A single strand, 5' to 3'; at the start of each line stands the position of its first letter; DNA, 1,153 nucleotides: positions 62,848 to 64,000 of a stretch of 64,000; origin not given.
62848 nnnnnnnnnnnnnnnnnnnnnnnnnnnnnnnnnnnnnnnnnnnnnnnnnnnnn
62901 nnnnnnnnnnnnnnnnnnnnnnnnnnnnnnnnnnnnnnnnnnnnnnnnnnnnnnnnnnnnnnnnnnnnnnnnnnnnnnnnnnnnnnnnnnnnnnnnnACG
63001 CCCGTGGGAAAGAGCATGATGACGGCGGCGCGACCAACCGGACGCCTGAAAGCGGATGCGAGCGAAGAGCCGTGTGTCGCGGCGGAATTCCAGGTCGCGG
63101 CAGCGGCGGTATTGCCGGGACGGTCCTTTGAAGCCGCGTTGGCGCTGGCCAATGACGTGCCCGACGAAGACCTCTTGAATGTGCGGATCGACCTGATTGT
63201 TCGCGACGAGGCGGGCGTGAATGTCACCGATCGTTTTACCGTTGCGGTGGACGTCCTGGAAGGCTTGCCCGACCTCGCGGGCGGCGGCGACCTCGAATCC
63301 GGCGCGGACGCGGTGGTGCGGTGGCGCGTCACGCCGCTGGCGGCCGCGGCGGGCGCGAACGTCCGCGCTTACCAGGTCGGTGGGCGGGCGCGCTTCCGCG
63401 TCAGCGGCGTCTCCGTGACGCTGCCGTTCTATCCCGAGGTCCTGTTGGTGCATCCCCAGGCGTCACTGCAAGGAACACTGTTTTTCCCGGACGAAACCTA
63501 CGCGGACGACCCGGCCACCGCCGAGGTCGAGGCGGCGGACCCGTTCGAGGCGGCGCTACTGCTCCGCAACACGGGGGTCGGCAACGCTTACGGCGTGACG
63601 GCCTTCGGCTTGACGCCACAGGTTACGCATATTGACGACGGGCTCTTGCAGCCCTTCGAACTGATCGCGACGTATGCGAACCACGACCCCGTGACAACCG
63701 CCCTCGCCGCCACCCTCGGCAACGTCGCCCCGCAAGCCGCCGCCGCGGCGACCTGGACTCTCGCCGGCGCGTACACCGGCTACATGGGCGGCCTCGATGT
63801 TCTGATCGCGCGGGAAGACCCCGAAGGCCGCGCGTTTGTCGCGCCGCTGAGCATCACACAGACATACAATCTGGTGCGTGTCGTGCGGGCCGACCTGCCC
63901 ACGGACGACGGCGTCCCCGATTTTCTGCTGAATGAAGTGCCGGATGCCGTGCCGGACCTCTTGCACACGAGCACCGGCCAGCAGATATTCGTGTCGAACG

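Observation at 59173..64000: Giant repeat-domain surface protein missed by the ORF track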

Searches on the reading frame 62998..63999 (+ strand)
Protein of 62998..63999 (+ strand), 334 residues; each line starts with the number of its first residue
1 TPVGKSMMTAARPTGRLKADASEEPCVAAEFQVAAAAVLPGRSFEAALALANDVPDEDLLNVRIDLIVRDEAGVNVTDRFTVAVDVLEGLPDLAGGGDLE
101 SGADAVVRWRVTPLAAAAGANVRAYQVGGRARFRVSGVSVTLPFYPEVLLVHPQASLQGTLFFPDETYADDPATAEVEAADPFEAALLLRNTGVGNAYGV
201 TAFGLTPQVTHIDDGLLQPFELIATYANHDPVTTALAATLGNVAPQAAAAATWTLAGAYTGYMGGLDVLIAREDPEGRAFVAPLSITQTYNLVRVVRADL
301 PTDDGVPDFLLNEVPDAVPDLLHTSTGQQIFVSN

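Call 60: predict_structure(alignment_id=A3)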
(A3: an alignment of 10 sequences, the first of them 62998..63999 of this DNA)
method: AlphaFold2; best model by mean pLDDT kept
length: 334 residues; sequences in the alignment: 10
mean_pLDDT: 83.8   pTM: 0.74
mean pLDDT of the five models: 83.8, 83.1, 81.1, 81.0, 80.4
residues with pLDDT >= 90: 194; 70-90: 81; 50-70: 34; < 50: 25
segments of 3 or more residues with pLDDT < 50: 1-24
pLDDT, mean of each block of 10 residues (from residue 1): 30 45 66 94 95 91 96 96 95 88 96 92 95 92 94 94 78 54 90 93 73 59 91 92 95 83 80 89 86 89 89 76 91 77
secondary structure, 60 per line:
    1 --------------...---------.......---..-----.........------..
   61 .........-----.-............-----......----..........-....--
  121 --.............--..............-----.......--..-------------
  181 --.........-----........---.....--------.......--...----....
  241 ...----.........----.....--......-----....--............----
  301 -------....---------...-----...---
elements in order: E15-17 E27-33 E44-52 E59-69 E80-88 E94-99 E104-113 H115-118 E123-135 E138-151 E157-163 E183-191 E197-204 E208-212 E221-227 E230-232 E237-243 E248-256 E261-265 E268-273 E279-282 E285-296 E308-311 E321-323 E329-331

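Call 61: search_protein_representatives(alignment_id=A3)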
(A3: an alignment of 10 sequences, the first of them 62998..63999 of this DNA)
Query: 10 sequences, 422 profile positions. Proteins with E-value up to 0.001 (for the whole library): 3418; up to 1e-10: 2827; up to 1e-30: 2198. The best 150 are listed.
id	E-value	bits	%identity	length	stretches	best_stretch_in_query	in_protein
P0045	2.1e-286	965.5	-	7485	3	5-414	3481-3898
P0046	9.1e-188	640.6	-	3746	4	5-414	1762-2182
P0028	1.6e-163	560.7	-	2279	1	3-421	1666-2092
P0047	2.4e-161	553.5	-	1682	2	11-415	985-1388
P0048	1.1e-159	548.0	-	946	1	3-421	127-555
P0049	1.3e-155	534.6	-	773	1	3-422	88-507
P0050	4.9e-154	529.5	-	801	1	3-421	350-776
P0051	8.5e-154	528.7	-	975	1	3-417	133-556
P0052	2.5e-153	527.1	-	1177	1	5-417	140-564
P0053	3.7e-153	526.5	-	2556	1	5-421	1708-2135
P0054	1.1e-152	525.0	-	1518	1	4-417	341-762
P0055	1.4e-152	524.7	-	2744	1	3-419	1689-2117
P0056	2.4e-152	523.9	-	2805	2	3-420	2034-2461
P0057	2.5e-152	523.8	-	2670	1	4-420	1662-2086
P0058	3.7e-152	523.3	-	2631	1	4-417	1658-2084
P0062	2.1e-151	520.8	-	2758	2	5-419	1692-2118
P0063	2.4e-151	520.6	-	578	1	4-420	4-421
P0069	1.8e-149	514.4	-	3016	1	3-420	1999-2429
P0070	2.0e-149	514.3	-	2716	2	3-418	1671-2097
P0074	7.1e-149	512.4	-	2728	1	3-421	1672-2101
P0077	2.4e-148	510.7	-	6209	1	8-420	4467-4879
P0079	5.6e-148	509.5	-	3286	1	5-416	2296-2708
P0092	1.2e-146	505.1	-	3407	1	7-422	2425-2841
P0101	9.4e-146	502.2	-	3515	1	7-415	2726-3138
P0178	8.5e-142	489.1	-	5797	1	5-415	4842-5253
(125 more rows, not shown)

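Call 65: fold_search(model_id=the predicted structure, library=pdb)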
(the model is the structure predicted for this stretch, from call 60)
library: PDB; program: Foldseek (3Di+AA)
matches with E <= 10: 1603; with E <= 0.001: 165
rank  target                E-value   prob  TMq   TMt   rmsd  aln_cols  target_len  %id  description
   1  6bqm                  5.3e-07  1.00  0.22  0.17  18.7       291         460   13  Secreted serine protease VesC from Vibrio cholerae (released 2018-11-28)
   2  8zdg_A                6.4e-07  1.00  0.23  0.11  14.1       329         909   10  Cryo-EM structure of the integrin avb3 with CWHM-12, conformation 1 (released 2025-10-22)
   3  9e8a_A                7.8e-07  1.00  0.26  0.13  13.1       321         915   12  Integrin aIIbb3 bent conformation from human platelet membrane crude preparation (released 2025-10-15)
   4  8xen_A                1.3e-06  1.00  0.24  0.12  13.9       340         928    8  Cryo-EM structure of integrin ITGAV/ITGB3 complex, conformation 4 (released 2024-12-18)
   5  8t2v_A                1.6e-06  1.00  0.26  0.12  13.9       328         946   12  Cryo-EM Structures of Full-length Integrin alphaIIbbeta3 in Native Lipids (released 2023-07-26)
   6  3fcs_A                1.8e-06  1.00  0.24  0.12  13.3       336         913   12  Structure of complete ectodomain of integrin aIIBb3 (released 2009-01-20)
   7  6avu_A                2.5e-06  1.00  0.25  0.12  13.5       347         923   10  Human alpha-V beta-3 Integrin (open conformation) in complex with the therapeutic antibody LM609 (released 2017-11-01)
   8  3f84_B                2.7e-06  1.00  0.25  0.26  11.9       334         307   10  Structure of fusion complex of major pilin CfaB and major pilin CfaB of CFA/I pilus from ETEC E. coli (released 2009-08-11)
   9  8xez_A                2.8e-06  1.00  0.29  0.14  13.5       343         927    8  Cryo-EM structure of integrin ITGAV/ITGB3 complex, conformation 5 (released 2024-12-18)
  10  3f84_A                3.2e-06  1.00  0.22  0.24  12.3       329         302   10  Structure of fusion complex of major pilin CfaB and major pilin CfaB of CFA/I pilus from ETEC E. coli (released 2009-08-11)
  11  4g1m_A                3.6e-06  1.00  0.23  0.12  14.0       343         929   10  Re-refinement of alpha V beta 3 structure (released 2012-12-12)
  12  6avq_A                5.3e-06  1.00  0.27  0.13  13.1       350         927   10  The Therapeutic Antibody LM609 Selectively Inhibits Ligand Binding to Human alpha-V beta-3 Integrin via Steric Hindran (released 2017-11-01)
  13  4mmz_A                5.3e-06  1.00  0.23  0.11  14.1       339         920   11  Integrin AlphaVBeta3 ectodomain bound to an antagonistic tenth domain of Fibronectin (released 2014-03-26)
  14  3fcs_C                5.6e-06  1.00  0.25  0.12  14.0       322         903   13  Structure of complete ectodomain of integrin aIIBb3 (released 2009-01-20)
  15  6avr_A                6.5e-06  1.00  0.25  0.12  13.6       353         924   10  Human alpha-V beta-3 Integrin (intermediate conformation) in complex with the therapeutic antibody LM609 (released 2017-11-01)
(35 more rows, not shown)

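Call 66: search_protein_families(library=pfam, proteins=[P0046, P0049, P0063, P0047], max_evalue=0.001)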
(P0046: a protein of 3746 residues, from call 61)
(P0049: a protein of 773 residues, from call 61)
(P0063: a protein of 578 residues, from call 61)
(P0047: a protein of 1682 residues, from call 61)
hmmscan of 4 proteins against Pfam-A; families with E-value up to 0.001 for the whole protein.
P0046 (3746 aa): 5 families
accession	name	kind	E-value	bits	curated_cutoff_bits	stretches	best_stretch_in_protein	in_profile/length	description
PF25024.1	EGF_TEN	-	3.3e-09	37.1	65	1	774-809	89-124/234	Teneurin EGF domain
PF23106.1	EGF_Teneurin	-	2.4e-08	34.3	24.3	1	788-809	8-29/30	Teneurin-like EGF domain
PF25820.1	DUF7949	-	4.5e-08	33.6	27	1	788-808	12-32/35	Domain of unknown function (DUF7949)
PF13620.12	CarboxypepD_reg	-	1.8e-06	28.6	32.3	0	1246-1306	13-74/82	Carboxypeptidase regulatory-like domain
PF17210.9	SdrD_B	-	0.00029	21.5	29.7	0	2669-2722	20-72/112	SdrD B-like domain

P0049 (773 aa): 0 families

P0063 (578 aa): 3 families
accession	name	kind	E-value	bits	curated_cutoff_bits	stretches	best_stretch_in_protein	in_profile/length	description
PF17803.7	Cadherin_4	-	7.3e-06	26.8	25.1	1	518-571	15-67/71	Bacterial cadherin-like domain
PF17892.7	Cadherin_5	-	2.2e-05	24.6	26.5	1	521-577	11-67/98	Cadherin-like domain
PF17963.7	Big_9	-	4.2e-05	24.8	23.6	1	518-577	5-60/89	Bacterial Ig domain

P0047 (1682 aa): 2 families
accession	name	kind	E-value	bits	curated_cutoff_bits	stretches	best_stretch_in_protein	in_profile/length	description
PF10633.15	NPCBM_assoc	-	8.4e-07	29.5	24.4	0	613-672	3-62/78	NPCBM-associated, NEW3 domain of alpha-galactosidase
PF13620.12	CarboxypepD_reg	-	2.5e-05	25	32.3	1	726-791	14-79/82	Carboxypeptidase regulatory-like domain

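Call 89: list_cluster_members(proteins=[P0058, P0062, P0070, P0074, P0069, P0077, P0079, P0092, P0101, P0178])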
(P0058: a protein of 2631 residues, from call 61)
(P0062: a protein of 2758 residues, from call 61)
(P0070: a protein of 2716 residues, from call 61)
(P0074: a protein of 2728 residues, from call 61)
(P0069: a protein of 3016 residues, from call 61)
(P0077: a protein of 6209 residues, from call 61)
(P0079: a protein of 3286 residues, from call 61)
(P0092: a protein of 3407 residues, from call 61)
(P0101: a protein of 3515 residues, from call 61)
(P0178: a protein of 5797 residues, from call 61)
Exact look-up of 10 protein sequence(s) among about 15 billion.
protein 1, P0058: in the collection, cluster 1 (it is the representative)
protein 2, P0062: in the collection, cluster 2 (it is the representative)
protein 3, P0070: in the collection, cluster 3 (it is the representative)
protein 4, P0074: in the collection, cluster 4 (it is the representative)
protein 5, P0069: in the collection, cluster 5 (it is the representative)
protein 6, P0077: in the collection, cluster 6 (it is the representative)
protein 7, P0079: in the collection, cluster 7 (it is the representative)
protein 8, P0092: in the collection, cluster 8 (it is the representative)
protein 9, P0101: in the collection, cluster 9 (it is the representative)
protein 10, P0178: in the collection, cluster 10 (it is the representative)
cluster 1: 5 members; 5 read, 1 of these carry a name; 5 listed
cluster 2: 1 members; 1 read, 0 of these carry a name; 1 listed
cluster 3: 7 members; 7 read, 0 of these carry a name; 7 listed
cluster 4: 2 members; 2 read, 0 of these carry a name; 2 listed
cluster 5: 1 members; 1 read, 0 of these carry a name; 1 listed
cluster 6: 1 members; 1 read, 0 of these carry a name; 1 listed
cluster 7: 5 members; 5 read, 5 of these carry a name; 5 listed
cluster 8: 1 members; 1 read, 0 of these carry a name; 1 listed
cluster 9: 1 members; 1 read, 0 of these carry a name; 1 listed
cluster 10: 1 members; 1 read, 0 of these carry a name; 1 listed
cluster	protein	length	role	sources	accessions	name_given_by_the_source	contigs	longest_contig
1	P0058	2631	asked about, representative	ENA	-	-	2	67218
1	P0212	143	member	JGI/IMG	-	hypothetical protein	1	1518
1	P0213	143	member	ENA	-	-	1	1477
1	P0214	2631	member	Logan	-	-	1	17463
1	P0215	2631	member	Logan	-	-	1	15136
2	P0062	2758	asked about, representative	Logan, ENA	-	-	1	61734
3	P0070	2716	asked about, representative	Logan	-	-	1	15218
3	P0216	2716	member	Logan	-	-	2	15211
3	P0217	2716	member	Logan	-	-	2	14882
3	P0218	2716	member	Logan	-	-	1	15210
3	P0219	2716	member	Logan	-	-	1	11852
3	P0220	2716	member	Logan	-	-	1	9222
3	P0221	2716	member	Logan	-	-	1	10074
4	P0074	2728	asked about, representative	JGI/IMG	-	-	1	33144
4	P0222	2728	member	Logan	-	-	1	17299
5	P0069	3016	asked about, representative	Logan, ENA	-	-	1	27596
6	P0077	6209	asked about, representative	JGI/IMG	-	-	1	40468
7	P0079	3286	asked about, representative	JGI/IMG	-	subtilase family serine protease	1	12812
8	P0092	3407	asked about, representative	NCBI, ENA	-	-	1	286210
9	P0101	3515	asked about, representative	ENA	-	-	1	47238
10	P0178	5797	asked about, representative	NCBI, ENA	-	-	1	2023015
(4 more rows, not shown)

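Call 90: search_protein_families(library=pfam, proteins=[P0079, P0092, P0058], max_evalue=0.0001)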
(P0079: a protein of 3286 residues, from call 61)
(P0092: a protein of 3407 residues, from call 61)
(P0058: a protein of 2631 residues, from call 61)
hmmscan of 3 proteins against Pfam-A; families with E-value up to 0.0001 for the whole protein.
P0079 (3286 aa): 8 families
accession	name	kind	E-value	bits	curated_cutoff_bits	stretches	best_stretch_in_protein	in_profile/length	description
PF07705.17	CARDB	-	8.9e-40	135.4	22.7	4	1299-1406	2-99/101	CARDB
PF05345.18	He_PIG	-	4.8e-19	69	24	3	229-314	5-96/96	Putative Ig domain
PF18957.6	RibLong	-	2.9e-16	60.5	27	0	2822-2887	11-77/93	Long Rib domain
PF19077.6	Big_13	-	1.8e-07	32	27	0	243-313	30-100/102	Bacterial Ig-like domain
PF13205.12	Big_5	-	2.3e-07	31.9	23.6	1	411-502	1-97/105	Bacterial Ig-like domain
PF17963.7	Big_9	-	5.2e-07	30.9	23.6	0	2908-2997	1-89/89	Bacterial Ig domain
PF13620.12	CarboxypepD_reg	-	1.1e-06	29.3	32.3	1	1747-1809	15-77/82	Carboxypeptidase regulatory-like domain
PF16116.10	DUF4832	-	1.5e-05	25.3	29.2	0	648-742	108-196/216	Domain of unknown function (DUF4832)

P0092 (3407 aa): 6 families
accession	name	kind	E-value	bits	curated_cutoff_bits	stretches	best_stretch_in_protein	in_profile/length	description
PF07705.17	CARDB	-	3.8e-34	117.4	22.7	4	1413-1520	2-98/101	CARDB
PF05345.18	He_PIG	-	1.6e-13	51.3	24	2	3033-3124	1-95/96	Putative Ig domain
PF13927.12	Ig_3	-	3.5e-09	37.5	30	1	551-619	1-78/78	Immunoglobulin domain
PF13620.12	CarboxypepD_reg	-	1.1e-07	32.6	32.3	1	1860-1928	13-81/82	Carboxypeptidase regulatory-like domain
PF07679.22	I-set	-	1.1e-07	32.2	23.7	1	552-633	1-90/90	Immunoglobulin I-set domain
PF18957.6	RibLong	-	6.3e-05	24.1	27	0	3042-3107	11-77/93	Long Rib domain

P0058 (2631 aa): 4 families
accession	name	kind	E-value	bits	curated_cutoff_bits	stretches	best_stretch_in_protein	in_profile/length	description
PF18998.6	Flg_new_2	-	1.1e-15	57.7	23.6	2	2292-2360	3-71/73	Divergent InlB B-repeat domain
PF13620.12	CarboxypepD_reg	-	6.3e-13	49.3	32.3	1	2365-2442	1-79/82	Carboxypeptidase regulatory-like domain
PF07705.17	CARDB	-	1e-09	38.9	22.7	1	704-806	3-99/101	CARDB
PF13205.12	Big_5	-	1.1e-06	29.8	23.6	1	2095-2183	11-93/105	Bacterial Ig-like domain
